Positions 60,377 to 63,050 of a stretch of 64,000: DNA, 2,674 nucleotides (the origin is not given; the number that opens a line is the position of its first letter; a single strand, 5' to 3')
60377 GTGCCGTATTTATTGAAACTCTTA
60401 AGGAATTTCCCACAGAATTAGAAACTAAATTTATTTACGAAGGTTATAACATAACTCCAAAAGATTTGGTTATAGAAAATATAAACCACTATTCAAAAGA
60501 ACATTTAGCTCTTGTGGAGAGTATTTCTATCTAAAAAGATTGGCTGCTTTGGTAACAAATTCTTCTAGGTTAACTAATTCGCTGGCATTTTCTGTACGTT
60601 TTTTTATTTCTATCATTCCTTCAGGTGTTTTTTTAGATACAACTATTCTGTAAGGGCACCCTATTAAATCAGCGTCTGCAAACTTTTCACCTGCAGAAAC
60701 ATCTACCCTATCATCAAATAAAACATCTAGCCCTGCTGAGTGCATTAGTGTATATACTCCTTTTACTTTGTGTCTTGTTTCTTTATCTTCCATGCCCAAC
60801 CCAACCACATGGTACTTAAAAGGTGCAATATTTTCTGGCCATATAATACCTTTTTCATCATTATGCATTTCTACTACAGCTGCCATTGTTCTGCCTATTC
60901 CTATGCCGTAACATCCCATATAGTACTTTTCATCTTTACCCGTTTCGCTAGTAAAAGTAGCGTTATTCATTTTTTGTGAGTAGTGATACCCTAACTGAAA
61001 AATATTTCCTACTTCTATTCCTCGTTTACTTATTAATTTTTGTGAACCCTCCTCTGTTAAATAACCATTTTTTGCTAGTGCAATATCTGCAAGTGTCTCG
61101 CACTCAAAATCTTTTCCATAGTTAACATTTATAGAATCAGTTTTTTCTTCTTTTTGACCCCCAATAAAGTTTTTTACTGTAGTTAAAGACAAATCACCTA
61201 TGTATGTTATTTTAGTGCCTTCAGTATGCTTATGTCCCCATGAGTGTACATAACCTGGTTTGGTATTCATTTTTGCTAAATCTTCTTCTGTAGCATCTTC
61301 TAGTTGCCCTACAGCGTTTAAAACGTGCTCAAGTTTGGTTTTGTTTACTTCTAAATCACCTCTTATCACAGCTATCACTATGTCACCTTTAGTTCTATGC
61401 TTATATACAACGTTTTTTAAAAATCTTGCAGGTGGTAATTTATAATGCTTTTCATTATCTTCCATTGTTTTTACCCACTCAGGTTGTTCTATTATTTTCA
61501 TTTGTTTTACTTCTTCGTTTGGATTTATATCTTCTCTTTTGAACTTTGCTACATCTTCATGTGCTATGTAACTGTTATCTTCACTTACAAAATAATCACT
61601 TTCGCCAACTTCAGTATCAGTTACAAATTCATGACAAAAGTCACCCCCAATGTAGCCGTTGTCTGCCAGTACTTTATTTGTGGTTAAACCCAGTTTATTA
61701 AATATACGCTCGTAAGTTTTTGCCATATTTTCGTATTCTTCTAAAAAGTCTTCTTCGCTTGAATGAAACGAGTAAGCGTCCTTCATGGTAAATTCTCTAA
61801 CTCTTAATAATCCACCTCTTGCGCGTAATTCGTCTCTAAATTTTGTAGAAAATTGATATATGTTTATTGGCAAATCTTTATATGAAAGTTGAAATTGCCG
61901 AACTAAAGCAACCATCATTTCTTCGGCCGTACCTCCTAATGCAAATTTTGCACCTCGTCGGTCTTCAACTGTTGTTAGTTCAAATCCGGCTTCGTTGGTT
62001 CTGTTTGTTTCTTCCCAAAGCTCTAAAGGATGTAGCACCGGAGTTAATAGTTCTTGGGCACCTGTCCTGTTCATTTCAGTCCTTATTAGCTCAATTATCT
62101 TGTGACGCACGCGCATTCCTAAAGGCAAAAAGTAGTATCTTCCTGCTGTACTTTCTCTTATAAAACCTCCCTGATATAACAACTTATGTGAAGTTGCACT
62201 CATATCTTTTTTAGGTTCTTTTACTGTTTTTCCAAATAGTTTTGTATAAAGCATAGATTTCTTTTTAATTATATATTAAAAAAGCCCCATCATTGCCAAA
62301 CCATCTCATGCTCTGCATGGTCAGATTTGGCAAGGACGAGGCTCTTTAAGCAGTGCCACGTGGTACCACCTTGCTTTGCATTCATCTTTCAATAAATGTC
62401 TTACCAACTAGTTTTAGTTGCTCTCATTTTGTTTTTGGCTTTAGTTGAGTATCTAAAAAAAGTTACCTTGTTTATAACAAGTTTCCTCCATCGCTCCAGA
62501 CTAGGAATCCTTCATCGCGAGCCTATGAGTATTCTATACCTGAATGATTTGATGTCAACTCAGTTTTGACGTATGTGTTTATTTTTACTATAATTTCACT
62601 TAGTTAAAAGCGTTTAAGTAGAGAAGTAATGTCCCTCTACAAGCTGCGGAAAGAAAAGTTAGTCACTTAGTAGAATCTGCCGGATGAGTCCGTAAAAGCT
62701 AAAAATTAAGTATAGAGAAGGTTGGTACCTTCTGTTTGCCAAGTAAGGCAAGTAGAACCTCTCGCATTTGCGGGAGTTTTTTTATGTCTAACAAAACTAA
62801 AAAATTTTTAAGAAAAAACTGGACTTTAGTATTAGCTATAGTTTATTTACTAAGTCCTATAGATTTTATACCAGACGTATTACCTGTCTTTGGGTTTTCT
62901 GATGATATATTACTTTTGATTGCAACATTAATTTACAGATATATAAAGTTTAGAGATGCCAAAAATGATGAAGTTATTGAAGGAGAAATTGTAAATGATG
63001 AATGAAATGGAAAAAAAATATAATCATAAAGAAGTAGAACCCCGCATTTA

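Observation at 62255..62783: Back-to-back promoters driving two aminoacyl-tRNA synthetase leaders (proS and valS), each ending in an intrinsic terminator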

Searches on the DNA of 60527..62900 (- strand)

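Call 4: search_rna_families(source=window, start=62150, end=62900, threshold=evalue, max_evalue=10, show_alignments=6)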
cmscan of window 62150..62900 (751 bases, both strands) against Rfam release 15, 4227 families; matches with E-value up to 10: 7.
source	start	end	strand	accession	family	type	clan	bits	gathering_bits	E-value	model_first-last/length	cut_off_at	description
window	62329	62524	-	RF00230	T-box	Cis-reg; leader;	-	23.3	93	0.005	1-219/219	no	T-box leader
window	62281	62345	-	RF00255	mir-218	Gene; miRNA;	-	19.5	62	0.12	1-82/82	no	mir-218 microRNA precursor family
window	62700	62785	+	RF00514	His_leader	Cis-reg; leader;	-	17.7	49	2.6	1-126/126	no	Histidine operon leader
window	62277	62346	-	RF04151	MIR4387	Gene; miRNA;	CL00144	16.6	84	2.4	1-109/109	no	MIR4387 microRNA precursor family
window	62730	62797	+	RF02606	AbsR28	Gene; sRNA;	-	15.2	50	0.98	1-180/180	no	Acinetobacter sRNA 28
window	62721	62790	+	RF01832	ROSE_2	Cis-reg; thermoregulator;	-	14.9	65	4.1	1-73/73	no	Repression of heat shock gene expression (ROSE) element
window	62243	62294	-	RF02350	psRNA6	Gene; sRNA;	-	10.9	60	1.7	1-333/333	no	Nitrosomonas sRNA psRNA6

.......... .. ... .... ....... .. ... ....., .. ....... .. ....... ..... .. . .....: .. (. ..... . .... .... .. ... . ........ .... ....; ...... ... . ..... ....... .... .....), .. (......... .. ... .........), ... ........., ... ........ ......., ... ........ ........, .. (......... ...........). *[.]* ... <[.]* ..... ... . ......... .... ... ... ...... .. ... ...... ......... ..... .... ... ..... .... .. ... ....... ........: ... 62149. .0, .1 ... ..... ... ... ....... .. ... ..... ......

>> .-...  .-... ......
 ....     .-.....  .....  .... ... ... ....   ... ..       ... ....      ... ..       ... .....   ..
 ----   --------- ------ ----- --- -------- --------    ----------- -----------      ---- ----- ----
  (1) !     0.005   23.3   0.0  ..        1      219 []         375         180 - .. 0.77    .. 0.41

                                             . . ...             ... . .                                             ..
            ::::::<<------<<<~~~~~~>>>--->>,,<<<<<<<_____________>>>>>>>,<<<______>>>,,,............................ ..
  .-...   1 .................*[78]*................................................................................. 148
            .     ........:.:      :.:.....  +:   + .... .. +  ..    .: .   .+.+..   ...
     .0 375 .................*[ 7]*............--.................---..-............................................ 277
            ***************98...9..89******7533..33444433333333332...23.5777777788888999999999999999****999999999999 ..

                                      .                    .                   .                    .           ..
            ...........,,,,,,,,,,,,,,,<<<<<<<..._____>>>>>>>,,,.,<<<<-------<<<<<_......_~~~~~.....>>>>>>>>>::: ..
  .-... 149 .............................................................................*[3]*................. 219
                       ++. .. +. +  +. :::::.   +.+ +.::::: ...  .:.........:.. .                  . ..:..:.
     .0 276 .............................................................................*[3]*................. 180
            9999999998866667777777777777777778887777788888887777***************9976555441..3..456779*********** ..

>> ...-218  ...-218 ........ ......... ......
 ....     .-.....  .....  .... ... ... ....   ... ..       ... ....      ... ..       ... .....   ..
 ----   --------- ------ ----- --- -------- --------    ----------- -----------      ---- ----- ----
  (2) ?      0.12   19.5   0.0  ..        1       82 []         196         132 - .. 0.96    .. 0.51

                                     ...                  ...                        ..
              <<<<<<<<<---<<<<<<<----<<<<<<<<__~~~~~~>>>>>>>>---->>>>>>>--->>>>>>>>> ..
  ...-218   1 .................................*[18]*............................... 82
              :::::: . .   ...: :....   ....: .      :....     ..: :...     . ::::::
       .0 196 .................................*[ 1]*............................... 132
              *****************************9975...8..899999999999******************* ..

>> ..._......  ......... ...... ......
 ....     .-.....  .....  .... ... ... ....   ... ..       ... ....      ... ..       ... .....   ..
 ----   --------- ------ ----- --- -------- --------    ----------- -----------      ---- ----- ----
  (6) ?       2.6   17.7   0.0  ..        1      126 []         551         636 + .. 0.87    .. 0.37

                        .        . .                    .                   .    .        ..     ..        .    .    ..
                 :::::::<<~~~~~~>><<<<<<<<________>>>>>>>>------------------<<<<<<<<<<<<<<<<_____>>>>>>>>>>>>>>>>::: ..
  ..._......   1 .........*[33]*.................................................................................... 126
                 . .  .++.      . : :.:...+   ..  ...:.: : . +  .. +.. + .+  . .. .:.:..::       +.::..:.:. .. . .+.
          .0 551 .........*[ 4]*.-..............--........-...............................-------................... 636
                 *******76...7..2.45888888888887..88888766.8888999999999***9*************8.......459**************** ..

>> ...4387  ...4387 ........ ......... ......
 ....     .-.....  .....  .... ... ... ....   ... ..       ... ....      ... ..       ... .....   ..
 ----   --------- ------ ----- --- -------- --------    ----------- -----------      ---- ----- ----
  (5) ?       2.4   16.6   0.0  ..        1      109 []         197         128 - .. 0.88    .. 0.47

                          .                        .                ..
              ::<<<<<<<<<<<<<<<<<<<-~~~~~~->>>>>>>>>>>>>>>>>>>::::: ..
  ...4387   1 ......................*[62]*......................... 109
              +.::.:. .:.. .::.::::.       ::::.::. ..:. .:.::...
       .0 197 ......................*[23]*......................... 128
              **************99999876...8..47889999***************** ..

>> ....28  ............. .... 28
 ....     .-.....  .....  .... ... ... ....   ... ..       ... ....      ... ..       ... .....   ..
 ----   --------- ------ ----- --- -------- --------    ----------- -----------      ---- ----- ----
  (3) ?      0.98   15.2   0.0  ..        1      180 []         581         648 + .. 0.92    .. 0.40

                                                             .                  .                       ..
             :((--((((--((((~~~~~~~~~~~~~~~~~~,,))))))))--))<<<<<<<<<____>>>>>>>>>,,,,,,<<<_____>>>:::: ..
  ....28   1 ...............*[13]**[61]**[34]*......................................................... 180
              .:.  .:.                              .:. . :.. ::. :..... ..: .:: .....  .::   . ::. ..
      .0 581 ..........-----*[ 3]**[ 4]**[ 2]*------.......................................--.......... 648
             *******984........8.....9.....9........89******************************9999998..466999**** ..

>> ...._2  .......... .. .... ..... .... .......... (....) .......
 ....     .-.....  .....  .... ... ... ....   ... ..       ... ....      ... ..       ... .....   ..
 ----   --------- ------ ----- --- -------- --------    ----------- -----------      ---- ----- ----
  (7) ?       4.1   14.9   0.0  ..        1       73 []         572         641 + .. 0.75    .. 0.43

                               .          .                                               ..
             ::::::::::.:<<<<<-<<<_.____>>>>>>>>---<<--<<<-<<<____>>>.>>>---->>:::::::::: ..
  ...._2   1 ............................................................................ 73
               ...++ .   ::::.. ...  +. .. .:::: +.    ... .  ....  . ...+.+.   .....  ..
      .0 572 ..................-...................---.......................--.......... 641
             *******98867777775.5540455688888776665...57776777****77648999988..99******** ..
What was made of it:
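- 62491..62520 (-): proS Stem I. It consists of the basal helix UCGC/GCGA, a K-turn (GAUGAA / GGA), a 3-bp helix GGA/UCU and the 7-nt terminal loop UUCCUAG. The specifier CCU is at 62505-62503, followed by A. The RF00230 alignment places the K-turn here and leaves 7 nt in place of the 78-nt distal Stem I (call 4).
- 62379..62398 (-): proS Stem III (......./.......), flanked by purines (..UAAGA and CAAAG). It is also aligned by RF00230 (call 4).
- On T-box leader (Rfam RF00230): The proS leader scores 23.3 bits (E = 0.005), and the valS leader gives no hit at E <= 10 (call 4).
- RF00230 gives a full-length sub-threshold alignment on the proS leader (23.3 bits, E = 0.005; call 4).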

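Call 16: search_rna_families(sources=[L001, L002, L003, L004, L005, L006, L007, L008, L009, L010, L011, L012, L013, L014, L015, L016, L017, L018, L019], threshold=gathering)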
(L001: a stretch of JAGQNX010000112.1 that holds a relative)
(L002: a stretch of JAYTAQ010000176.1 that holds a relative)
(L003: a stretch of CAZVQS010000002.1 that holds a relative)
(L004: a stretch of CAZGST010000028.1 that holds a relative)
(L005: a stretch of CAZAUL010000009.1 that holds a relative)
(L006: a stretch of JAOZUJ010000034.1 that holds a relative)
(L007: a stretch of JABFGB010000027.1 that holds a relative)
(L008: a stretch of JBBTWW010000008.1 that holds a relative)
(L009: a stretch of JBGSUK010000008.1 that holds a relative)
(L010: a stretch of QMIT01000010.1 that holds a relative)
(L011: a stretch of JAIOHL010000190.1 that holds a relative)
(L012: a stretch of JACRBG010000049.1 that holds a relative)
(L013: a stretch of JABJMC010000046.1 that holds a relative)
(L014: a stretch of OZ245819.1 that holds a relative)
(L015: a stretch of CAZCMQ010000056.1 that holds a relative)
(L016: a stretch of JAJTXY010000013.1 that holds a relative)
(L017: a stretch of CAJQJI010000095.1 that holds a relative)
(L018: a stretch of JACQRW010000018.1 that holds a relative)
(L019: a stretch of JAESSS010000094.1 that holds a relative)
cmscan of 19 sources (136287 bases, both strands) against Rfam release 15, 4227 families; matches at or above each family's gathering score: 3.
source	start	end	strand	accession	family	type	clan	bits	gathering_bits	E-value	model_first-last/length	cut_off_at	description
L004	4706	4777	-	RF00005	tRNA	Gene; tRNA;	CL00001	69.4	29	9.4e-13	1-71/71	no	tRNA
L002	1455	1528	-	RF00005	tRNA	Gene; tRNA;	CL00001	66.4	29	6.4e-12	1-71/71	no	tRNA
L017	6610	6683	+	RF00005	tRNA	Gene; tRNA;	CL00001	65.7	29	9.9e-12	1-71/71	no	tRNA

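Call 56: build_rna_model(alignment_id=A2, structure=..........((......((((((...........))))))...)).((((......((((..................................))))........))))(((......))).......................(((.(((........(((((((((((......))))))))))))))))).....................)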
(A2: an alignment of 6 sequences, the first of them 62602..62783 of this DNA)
Model R1 built from alignment A2 (6 sequences, 216 columns); structure: as given.
model positions 169; base pairs 28; branch points 3; effective number of sequences 2.06; information 0.59 bits per position. Calibrated on 0.2 Mb of random sequence (short: E-values are rough).
structure used (alignment columns):
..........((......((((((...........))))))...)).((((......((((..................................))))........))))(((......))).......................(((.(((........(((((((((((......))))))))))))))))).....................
